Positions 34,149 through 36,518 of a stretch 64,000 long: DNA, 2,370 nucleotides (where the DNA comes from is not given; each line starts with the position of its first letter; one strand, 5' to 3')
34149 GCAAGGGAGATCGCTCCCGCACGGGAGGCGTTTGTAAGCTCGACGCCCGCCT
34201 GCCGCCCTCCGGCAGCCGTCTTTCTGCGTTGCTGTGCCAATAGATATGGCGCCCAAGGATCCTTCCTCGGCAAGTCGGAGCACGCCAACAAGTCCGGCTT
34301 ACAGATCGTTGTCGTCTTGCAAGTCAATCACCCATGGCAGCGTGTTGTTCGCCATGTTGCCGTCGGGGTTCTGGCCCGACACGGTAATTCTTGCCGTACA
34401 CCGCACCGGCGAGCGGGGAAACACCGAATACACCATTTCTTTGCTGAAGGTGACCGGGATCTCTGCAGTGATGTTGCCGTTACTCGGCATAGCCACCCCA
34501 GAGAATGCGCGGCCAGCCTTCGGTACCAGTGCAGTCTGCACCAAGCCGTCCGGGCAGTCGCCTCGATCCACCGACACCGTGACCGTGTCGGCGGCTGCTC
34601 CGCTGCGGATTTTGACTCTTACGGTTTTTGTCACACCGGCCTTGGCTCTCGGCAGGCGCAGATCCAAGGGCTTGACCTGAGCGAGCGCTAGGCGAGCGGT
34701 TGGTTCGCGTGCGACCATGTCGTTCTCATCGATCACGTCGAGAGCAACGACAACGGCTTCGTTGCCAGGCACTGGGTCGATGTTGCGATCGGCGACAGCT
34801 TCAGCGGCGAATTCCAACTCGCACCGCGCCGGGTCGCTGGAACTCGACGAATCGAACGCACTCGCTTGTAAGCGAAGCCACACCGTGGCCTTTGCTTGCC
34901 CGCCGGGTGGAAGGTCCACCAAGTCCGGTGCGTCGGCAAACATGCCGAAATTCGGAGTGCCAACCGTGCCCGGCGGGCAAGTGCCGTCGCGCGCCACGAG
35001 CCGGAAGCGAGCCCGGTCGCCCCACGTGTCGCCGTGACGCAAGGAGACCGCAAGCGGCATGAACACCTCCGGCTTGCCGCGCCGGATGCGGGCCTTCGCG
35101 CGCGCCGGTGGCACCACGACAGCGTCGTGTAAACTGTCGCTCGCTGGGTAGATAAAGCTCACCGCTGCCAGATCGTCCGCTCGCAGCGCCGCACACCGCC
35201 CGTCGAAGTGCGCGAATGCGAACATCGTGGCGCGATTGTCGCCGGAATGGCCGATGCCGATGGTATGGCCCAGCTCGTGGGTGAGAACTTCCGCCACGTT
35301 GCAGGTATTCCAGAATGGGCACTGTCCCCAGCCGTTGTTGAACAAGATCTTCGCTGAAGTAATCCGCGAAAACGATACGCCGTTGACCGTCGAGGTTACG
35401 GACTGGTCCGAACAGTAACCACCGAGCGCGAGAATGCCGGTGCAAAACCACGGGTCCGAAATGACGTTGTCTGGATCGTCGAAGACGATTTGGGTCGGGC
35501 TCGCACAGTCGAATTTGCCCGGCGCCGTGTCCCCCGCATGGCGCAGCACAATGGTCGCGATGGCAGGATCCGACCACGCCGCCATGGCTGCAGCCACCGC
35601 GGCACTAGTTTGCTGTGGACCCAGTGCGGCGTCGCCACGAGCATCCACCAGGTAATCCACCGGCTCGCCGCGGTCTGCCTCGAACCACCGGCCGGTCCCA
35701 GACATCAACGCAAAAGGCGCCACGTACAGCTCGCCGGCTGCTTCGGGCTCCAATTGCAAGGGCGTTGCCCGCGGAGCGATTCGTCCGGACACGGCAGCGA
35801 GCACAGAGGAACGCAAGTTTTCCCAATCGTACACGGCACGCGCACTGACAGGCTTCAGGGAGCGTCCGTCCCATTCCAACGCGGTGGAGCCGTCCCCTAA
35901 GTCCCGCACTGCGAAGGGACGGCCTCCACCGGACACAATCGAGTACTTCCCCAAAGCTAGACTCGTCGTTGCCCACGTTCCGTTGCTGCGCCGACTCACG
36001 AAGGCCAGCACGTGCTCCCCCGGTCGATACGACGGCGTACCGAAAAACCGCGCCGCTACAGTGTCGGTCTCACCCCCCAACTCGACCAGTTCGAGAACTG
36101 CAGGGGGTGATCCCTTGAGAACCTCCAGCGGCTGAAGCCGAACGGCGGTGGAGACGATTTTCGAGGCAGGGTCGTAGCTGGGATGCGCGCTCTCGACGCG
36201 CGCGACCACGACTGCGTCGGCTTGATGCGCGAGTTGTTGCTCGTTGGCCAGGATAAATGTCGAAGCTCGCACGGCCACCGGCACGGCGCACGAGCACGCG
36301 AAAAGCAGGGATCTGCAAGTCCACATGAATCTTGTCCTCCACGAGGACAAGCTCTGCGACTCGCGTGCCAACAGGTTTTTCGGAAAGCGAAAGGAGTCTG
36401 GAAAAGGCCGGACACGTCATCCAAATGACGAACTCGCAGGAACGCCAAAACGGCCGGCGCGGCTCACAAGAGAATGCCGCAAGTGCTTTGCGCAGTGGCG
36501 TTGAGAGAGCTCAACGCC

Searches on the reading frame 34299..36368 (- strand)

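Call 54: search_protein_families(library=pfam, proteins=[window:34299-36368:-], max_evalue=0.00001)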
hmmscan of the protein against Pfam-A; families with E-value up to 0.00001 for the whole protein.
window:34299-36368:- (689 aa): 1 family
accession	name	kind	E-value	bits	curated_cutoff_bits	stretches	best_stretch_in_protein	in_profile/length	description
PF00413.30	Peptidase_M10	-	4.3e-08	33.6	24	1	353-407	103-158/159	Matrixin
